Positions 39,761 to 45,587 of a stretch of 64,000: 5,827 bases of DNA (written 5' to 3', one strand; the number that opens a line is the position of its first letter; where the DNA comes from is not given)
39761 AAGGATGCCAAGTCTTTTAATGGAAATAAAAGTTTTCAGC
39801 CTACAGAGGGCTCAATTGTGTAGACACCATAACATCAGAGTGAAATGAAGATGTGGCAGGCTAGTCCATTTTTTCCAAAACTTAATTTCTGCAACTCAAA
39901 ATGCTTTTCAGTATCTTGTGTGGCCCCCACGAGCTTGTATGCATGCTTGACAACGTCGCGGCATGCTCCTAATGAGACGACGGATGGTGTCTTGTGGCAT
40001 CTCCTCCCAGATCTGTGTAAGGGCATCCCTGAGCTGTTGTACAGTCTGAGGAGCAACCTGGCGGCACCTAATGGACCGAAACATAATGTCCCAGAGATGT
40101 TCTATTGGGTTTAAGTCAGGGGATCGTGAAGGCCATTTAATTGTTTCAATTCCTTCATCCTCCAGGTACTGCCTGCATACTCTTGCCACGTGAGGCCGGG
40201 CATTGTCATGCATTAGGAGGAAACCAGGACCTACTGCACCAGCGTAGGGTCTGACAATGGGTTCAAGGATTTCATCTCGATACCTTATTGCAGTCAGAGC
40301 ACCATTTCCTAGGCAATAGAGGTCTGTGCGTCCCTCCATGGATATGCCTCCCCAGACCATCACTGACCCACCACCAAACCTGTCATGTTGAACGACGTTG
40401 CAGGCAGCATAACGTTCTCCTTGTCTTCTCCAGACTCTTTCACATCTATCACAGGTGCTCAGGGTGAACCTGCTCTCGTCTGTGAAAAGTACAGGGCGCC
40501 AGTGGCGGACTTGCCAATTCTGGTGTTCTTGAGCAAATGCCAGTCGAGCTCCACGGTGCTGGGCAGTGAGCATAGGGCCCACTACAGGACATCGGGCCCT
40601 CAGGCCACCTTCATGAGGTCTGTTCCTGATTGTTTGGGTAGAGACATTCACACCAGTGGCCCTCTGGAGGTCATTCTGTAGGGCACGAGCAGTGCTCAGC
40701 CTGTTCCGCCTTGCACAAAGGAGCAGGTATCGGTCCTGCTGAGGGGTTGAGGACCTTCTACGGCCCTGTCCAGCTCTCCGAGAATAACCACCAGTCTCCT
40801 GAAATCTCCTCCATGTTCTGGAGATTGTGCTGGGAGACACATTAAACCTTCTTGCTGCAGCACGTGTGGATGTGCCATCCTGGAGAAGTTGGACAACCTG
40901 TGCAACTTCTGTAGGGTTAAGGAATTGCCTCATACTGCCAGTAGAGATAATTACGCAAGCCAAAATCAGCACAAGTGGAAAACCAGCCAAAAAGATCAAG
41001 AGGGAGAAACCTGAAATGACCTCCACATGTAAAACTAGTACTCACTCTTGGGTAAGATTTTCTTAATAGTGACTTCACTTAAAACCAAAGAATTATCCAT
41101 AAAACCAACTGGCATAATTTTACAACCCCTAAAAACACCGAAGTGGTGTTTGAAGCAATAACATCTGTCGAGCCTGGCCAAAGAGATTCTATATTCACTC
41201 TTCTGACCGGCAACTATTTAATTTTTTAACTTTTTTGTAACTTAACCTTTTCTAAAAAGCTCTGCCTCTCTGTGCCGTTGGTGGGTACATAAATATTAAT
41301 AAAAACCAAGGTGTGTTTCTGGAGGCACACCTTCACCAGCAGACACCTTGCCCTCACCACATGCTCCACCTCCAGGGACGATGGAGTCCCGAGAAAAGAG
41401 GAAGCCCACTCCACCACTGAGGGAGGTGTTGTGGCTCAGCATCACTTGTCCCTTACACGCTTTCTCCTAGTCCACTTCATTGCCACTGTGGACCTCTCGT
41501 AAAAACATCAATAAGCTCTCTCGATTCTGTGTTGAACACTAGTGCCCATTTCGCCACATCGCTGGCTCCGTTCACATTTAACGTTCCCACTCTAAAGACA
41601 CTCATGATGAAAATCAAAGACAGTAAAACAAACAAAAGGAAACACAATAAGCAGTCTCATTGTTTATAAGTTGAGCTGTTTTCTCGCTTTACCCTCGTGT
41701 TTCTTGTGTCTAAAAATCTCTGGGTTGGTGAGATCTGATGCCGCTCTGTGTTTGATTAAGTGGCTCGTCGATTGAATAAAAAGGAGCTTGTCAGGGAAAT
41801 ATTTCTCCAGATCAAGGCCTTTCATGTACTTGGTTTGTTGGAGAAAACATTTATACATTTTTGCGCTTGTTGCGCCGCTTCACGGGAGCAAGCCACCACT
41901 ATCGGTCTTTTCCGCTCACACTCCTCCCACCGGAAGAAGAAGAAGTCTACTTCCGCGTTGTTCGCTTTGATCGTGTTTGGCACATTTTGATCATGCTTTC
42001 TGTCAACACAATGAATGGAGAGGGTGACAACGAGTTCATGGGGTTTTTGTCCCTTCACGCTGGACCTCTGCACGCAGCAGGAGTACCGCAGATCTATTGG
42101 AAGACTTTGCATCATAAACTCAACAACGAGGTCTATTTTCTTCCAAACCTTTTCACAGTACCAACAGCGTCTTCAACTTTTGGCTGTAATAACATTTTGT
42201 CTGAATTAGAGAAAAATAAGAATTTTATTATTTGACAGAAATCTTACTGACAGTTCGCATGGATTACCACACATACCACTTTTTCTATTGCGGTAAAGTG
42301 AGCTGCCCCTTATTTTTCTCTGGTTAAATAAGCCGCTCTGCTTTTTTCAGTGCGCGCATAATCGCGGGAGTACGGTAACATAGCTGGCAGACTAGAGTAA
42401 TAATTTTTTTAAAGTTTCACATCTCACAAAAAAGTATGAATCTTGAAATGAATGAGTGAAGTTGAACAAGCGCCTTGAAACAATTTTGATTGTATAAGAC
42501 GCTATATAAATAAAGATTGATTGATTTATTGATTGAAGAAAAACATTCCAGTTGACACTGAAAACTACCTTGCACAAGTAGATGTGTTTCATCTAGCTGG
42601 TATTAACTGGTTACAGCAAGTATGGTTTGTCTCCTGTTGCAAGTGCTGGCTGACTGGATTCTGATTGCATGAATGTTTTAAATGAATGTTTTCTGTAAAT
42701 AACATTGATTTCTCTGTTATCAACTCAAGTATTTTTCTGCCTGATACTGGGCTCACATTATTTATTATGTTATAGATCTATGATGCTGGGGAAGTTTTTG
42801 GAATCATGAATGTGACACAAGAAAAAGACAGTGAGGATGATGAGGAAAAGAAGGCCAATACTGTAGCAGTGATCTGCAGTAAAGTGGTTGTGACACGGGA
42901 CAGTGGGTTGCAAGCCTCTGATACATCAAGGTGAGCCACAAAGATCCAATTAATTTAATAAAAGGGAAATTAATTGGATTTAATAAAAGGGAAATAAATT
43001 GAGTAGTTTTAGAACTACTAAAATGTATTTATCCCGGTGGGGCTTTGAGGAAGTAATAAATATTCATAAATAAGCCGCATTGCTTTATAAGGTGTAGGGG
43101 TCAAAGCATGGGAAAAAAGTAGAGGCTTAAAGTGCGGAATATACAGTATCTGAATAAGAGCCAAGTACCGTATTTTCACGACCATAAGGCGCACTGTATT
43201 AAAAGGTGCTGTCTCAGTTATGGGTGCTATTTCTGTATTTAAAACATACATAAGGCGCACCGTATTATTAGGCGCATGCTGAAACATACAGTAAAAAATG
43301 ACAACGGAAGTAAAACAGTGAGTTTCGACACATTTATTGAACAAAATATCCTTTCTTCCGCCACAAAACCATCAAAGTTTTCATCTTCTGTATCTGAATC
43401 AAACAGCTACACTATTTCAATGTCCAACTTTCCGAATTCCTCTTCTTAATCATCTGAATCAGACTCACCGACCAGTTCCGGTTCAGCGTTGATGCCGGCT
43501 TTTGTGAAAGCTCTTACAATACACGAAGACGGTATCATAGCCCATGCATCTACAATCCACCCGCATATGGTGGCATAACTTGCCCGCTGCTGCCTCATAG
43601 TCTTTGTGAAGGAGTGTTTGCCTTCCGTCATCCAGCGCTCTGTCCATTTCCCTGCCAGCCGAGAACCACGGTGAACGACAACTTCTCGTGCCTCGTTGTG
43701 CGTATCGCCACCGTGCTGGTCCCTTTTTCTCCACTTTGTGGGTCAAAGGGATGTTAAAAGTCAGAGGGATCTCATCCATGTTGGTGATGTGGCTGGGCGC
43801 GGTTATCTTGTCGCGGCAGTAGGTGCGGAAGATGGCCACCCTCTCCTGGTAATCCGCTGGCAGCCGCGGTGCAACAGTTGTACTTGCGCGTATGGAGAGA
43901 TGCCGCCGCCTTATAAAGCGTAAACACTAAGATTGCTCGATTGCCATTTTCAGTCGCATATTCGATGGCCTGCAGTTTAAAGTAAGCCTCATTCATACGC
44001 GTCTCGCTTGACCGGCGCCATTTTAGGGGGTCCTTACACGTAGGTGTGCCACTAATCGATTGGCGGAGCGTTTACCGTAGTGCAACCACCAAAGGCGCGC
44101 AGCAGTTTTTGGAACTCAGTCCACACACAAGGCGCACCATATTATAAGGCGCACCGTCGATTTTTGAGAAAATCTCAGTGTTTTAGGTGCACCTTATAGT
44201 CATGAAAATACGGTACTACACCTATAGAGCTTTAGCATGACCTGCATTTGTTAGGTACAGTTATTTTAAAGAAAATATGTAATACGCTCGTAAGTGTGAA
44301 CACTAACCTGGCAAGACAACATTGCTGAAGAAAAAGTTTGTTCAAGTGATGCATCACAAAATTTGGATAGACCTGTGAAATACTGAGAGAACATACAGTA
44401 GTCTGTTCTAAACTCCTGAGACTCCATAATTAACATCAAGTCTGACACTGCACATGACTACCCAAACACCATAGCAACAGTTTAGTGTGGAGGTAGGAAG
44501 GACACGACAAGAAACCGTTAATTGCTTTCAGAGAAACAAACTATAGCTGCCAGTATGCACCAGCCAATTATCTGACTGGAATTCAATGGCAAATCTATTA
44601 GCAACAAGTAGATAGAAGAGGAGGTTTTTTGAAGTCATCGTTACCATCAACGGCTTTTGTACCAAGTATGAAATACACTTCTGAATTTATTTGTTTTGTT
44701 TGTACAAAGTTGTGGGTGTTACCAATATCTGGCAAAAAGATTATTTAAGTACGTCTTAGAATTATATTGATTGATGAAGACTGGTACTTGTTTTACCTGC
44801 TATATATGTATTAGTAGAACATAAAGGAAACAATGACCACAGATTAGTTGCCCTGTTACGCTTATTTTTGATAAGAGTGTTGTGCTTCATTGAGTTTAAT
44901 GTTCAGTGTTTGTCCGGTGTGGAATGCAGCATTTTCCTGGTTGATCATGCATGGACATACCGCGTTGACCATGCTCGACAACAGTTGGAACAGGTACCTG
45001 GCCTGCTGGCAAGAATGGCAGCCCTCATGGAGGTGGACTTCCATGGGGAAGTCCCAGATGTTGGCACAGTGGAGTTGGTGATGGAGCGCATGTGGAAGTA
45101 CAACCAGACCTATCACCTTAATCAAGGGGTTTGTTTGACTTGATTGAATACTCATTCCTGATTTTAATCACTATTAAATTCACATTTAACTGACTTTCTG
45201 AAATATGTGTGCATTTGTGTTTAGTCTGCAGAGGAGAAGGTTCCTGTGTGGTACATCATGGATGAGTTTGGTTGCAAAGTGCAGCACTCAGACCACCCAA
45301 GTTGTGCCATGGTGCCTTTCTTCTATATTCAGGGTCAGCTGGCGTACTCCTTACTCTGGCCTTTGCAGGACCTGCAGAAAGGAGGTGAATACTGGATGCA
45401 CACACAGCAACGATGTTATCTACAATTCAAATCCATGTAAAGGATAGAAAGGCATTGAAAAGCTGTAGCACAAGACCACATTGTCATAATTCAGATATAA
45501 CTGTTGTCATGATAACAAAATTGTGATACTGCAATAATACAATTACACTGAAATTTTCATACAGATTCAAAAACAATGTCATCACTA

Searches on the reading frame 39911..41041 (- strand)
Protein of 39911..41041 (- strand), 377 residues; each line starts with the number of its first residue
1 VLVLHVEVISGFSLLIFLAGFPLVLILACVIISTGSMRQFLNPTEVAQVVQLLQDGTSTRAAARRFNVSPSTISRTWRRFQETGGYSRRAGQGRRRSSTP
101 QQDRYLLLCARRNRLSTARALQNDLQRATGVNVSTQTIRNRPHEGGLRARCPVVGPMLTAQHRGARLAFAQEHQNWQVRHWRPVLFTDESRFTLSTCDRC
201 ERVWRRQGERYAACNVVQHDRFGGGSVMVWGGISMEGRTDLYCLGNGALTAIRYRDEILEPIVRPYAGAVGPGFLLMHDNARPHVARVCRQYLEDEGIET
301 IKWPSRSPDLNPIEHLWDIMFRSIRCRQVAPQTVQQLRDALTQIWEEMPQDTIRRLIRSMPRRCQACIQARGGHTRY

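Call 36: search_protein_families(library=pfam, proteins=[window:39911-41041:-], max_evalue=0.01)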
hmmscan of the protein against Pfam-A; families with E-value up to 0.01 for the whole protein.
window:39911-41041:- (377 aa): 13 families
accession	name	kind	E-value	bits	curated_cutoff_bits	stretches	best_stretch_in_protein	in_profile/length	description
PF01498.24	HTH_Tnp_Tc3_2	-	2.7e-20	72.8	31.5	1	103-175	1-72/72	Transposase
PF13358.12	DDE_3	-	3.6e-17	63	28.6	1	183-326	1-135/146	DDE superfamily endonuclease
PF13384.12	HTH_23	-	8.4e-09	35.4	24.6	1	45-85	6-45/50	Homeodomain-like domain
PF13565.12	HTH_32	-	4.7e-08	33.9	33.7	1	72-140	1-71/73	Homeodomain-like domain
PF13518.12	HTH_28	-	6.4e-08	33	25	1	47-84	3-40/52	Helix-turn-helix domain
PF13551.12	HTH_29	-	2e-07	31.5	28.1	1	47-99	2-59/64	Winged helix-turn helix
PF02796.21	HTH_7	-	1.9e-06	28.3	23.8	1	42-77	7-42/45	Helix-turn-helix domain of resolvase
PF13936.12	HTH_38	-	8.1e-06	25.9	27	1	41-75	5-39/44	Helix-turn-helix domain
PF13542.12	HTH_Tnp_ISL3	-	8.7e-05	22.4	27.4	1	47-75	18-45/51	Helix-turn-helix domain of transposase family ISL3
PF04218.19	CENP-B_N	-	0.00045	20.2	21.2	1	38-75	4-41/53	CENP-B N-terminal DNA-binding domain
PF05225.22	HTH_psq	-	0.0038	17.4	20.4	1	55-79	14-39/45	helix-turn-helix, Psq domain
PF13613.12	HTH_Tnp_4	-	0.0053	16.8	27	0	62-83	25-46/53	Helix-turn-helix of DDE superfamily endonuclease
PF12840.13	HTH_20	-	0.0067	16.8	27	0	49-83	9-45/51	Helix-turn-helix domain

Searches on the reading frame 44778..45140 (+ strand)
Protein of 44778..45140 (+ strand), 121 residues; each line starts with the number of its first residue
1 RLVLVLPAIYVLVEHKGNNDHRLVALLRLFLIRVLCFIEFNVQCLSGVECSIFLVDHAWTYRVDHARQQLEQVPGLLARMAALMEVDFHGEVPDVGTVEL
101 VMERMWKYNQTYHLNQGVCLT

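Call 36: search_protein_families(library=pfam, proteins=[window:44778-45140:+], max_evalue=0.01)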
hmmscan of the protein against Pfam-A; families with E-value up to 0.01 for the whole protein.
window:44778-45140:+ (121 aa): 1 family
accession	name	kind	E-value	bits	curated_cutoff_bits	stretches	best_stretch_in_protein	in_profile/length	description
PF25556.1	SET_TTL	-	1.7e-37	129.3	25.6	1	50-118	27-95/175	Tubulin tyrosine ligase SET-like domain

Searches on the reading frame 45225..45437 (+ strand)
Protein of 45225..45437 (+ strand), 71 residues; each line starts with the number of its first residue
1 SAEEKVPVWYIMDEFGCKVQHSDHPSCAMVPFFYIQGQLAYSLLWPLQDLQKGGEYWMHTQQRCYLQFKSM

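Call 36: search_protein_families(library=pfam, proteins=[window:45225-45437:+], max_evalue=0.01)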
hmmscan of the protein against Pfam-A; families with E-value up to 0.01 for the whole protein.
window:45225-45437:+ (71 aa): 1 family
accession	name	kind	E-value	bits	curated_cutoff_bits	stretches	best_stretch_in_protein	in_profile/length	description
PF25556.1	SET_TTL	-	7.2e-30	104.5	25.6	1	1-55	95-149/175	Tubulin tyrosine ligase SET-like domain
